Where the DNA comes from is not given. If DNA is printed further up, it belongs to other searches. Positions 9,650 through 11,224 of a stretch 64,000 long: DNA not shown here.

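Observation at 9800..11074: Phosphoserine phosphatase fused to a SerA-type C-terminal ACT domain without the dehydrogenase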

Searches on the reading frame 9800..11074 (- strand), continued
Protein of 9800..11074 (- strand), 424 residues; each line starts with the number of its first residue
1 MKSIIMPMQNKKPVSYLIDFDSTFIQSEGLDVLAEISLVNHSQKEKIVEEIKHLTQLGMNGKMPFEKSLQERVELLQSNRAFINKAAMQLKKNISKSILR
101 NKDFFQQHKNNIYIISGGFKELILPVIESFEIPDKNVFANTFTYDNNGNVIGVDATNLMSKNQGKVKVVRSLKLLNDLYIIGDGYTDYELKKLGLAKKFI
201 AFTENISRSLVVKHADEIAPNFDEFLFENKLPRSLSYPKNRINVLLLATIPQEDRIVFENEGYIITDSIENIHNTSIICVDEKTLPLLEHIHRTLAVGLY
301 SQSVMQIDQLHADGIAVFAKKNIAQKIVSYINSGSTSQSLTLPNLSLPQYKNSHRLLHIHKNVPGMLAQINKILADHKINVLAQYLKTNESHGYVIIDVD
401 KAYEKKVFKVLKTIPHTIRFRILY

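Call 55: predict_structure(alignment_id=A3)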
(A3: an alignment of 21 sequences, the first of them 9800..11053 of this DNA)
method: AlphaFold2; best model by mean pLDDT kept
length: 417 residues; sequences in the alignment: 21
mean_pLDDT: 89.9   pTM: 0.77
mean pLDDT of the five models: 89.9, 88.9, 87.6, 86.7, 81.2
residues with pLDDT >= 90: 267; 70-90: 142; 50-70: 5; < 50: 3
segments of 3 or more residues with pLDDT < 50: 1-3
pLDDT, mean of each block of 10 residues (from residue 1): 73 93 92 93 90 83 92 96 93 92 95 96 96 96 94 91 90 89 91 91 88 91 77 90 95 91 91 92 87 83 89 93 89 87 83 92 93 91 89 86 89 83
secondary structure, 60 per line:
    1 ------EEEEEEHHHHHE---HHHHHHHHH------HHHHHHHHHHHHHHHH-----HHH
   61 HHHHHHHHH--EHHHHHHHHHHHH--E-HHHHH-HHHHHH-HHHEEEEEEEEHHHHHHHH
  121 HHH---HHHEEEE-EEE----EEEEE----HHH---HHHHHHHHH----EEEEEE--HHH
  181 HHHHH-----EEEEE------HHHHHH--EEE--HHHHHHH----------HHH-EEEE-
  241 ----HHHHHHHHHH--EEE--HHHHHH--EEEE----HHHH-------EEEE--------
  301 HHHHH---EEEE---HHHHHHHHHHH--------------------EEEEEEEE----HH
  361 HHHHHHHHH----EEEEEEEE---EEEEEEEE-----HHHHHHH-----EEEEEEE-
elements in order: E7-12 H13-17 H22-30 H37-52 H58-69 H73-84 H89-93 H95-100 E105-112 H113-123 E130-133 E135-137 E142-146 H157-165 E170-175 H178-185 E191-195 H202-207 E210-212 H215-221 E236-239 H245-254 E257-259 H262-267 E270-273 H278-281 E289-292 H301-305 E309-312 H316-326 E347-354 H359-369 E374-381 E385-392 H398-404 E410-416

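Call 56: find_encoding_contigs(protein=P0275, flank=10000, max_places=2)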
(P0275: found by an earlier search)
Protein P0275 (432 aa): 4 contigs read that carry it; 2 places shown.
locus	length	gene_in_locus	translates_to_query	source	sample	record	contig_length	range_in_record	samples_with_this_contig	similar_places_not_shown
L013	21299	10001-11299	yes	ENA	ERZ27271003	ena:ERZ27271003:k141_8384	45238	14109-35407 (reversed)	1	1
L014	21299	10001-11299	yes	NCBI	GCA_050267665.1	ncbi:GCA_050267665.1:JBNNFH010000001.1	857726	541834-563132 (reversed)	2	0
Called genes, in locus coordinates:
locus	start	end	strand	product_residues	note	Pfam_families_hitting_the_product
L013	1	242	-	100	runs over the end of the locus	-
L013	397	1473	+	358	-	PF06580:His_kinase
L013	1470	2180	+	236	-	PF00072:Response_reg, PF04397:LytTR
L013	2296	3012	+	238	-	PF00775:Dioxygenase_C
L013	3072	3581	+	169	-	-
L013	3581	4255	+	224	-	PF17954:Pirin_C_2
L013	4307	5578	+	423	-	PF02844:GARS_N, PF01071:GARS_A, PF02655:ATP-grasp_3 (weak), PF02786:CPSase_L_D2, PF02843:GARS_C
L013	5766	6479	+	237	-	-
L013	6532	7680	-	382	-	PF14289:DUF4369, PF00578:AhpC-TSA, PF08534:Redoxin, PF00255:GSHPx (weak), PF00085:Thioredoxin, PF13098:Thioredoxin_2, PF13905:Thioredoxin_8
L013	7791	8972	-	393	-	PF00491:Arginase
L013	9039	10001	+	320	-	PF01073:3Beta_HSD, PF01370:Epimerase, PF02719:Polysacc_synt_2 (weak), PF04321:RmlD_sub_bind, PF05368:NmrA (weak), PF13460:NAD_binding_10, PF16363:GDP_Man_Dehyd, PF07993:NAD_binding_4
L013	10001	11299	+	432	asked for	PF12710:HAD, PF00389:2-Hacid_dh (weak), PF22629:ACT_AHAS_ss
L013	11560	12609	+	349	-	PF03301:Trp_dioxygenase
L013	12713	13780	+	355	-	PF01063:Aminotran_4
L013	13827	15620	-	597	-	PF05359:DUF748 (weak)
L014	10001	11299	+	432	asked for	PF12710:HAD, PF00389:2-Hacid_dh (weak), PF22629:ACT_AHAS_ss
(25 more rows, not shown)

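Call 63: find_homologous_proteins(query=L004:2049-3113:+, max_evalue=0.001)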
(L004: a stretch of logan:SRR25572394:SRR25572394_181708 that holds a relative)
Query L004:2049-3113:+ (354 aa): 5887 proteins with E <= 0.001 among 8000 candidates; the best 120 are listed.
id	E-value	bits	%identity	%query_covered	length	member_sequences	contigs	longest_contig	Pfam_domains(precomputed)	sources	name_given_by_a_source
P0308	2.5e-230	781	100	100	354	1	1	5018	PF00266.26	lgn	-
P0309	2.7e-158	544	68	99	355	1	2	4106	PF00266.26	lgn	-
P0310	7.8e-158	543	71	99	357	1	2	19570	PF00266.26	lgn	-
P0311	4.1e-154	531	69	100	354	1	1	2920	PF00266.26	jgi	jgi:phosphoserine aminotransferase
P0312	1.1e-153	529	68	100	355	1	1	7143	PF00266.26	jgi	jgi:phosphoserine aminotransferase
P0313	3.4e-153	528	67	100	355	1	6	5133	PF00266.26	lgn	-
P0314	9.6e-153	526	68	100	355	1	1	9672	PF00266.26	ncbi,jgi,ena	-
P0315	1.5e-152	526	67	98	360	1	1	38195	PF00266.26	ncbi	-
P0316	1.3e-151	522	66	100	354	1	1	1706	PF00266.26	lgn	-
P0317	2.0e-151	522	69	100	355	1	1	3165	PF00266.26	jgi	-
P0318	2.7e-151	521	69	99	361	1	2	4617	PF00266.26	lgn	-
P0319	3.9e-151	521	69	100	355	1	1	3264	PF00266.26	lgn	-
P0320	6.5e-151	520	68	100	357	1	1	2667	PF00266.26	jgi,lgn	jgi:phosphoserine aminotransferase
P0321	9.2e-151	520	67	100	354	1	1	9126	PF00266.26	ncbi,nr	ncbi:MAG TPA: aminotransferase class V-fold PLP-dependent enzyme [Patescibacteria group bacterium]|n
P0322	9.6e-150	516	67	100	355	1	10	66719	PF00266.26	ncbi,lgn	-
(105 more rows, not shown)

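Call 72: find_encoding_contigs(protein=P0125, flank=6000, max_places=1)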
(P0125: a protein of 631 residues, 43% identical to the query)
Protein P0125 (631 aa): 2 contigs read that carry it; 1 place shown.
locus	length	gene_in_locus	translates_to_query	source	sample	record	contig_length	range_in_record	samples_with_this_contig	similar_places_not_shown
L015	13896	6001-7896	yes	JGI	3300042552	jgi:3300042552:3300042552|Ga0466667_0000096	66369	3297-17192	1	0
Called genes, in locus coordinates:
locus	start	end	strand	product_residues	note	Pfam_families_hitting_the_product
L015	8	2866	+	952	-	PF00675:Peptidase_M16 (weak), PF05193:Peptidase_M16_C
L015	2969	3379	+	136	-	PF01894:YjbQ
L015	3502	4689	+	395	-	PF00072:Response_reg, PF00158:Sigma54_activat, PF14532:Sigma54_activ_2, PF00004:AAA (weak), PF07724:AAA_2 (faint), PF07728:AAA_5, PF25601:AAA_lid_14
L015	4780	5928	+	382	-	PF13439:Glyco_transf_4 (faint), PF13579:Glyco_trans_4_4, PF00534:Glycos_transf_1, PF13692:Glyco_trans_1_4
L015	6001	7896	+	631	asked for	PF12710:HAD, PF01842:ACT (faint), PF00389:2-Hacid_dh, PF02826:2-Hacid_dh_C, PF03446:NAD_binding_2 (faint), PF22629:ACT_AHAS_ss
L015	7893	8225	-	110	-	-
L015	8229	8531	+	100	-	-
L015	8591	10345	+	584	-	-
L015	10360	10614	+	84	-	PF18962:Por_Secre_tail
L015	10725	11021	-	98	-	-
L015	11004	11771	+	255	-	PF04055:Radical_SAM, PF06968:BATS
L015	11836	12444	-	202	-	PF01895:PhoU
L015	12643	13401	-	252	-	PF00005:ABC_tran, PF02463:SMC_N (weak), PF13304:AAA_21 (weak)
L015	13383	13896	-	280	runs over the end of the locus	PF00528:BPD_transp_1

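Call 73: find_encoding_contigs(protein=P0131, flank=6000, max_places=1)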
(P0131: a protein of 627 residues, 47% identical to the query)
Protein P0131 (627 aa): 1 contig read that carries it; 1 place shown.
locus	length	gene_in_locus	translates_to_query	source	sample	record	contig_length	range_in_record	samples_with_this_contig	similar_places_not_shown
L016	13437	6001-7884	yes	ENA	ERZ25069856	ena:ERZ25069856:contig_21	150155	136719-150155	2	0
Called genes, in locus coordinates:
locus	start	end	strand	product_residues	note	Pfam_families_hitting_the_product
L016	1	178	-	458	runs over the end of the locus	PF01546:Peptidase_M20, PF07687:M20_dimer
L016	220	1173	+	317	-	PF01479:S4, PF00849:PseudoU_synth_2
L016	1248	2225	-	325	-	PF01368:DHH, PF02272:DHHA1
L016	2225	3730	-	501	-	PF00575:S1 (weak), PF10150:RNase_E_G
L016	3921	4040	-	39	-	-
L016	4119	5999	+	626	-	PF03485:Arg_tRNA_synt_N, PF00750:tRNA-synt_1d, PF05746:DALR_1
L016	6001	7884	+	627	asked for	PF12710:HAD, PF00389:2-Hacid_dh, PF02826:2-Hacid_dh_C, PF22629:ACT_AHAS_ss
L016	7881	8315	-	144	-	PF20791:Acyl-ACP_TE_C (weak), PF13279:4HBT_2, PF03061:4HBT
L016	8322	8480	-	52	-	PF00468:Ribosomal_L34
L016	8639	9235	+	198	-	PF13036:LpoB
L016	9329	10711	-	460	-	-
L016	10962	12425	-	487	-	PF01612:DNA_pol_A_exo1, PF00476:DNA_pol_A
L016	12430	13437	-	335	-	?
